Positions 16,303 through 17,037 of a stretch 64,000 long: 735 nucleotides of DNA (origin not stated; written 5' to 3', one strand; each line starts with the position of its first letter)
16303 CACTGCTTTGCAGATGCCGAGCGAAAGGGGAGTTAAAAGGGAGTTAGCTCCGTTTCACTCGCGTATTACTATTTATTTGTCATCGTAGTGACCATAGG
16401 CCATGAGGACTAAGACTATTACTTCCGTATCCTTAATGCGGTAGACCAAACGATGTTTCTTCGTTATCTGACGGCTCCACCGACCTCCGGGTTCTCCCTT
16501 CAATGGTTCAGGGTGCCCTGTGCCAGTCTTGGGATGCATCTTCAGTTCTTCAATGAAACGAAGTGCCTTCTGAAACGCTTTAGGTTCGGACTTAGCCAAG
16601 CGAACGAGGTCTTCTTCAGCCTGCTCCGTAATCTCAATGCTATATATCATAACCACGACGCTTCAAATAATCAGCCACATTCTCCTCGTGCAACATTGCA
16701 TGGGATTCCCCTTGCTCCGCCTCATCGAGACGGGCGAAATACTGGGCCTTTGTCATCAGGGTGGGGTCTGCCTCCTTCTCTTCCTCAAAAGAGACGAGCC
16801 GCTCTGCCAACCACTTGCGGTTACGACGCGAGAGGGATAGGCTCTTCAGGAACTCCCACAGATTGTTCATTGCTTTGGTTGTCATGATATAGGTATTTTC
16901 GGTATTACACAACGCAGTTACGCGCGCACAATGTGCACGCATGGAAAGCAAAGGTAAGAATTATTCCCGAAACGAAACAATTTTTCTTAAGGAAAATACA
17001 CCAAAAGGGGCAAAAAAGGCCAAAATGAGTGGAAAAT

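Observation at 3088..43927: GC-rich palindromic repeat family (A): about 35-nt arms, often inverted doublets, with nine or more arms lying in-frame inside seven conserved genes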

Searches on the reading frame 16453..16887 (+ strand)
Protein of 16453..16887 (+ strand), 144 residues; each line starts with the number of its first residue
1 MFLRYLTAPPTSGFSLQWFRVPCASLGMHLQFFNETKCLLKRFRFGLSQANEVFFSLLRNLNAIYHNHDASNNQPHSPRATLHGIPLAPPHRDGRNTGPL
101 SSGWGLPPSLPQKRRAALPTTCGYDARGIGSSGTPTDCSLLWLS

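Call 70: search_protein_families(library=pfam, proteins=[window:16453-16887:+], max_evalue=0.001)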
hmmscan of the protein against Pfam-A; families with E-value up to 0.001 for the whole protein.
window:16453-16887:+ (144 aa): 0 families
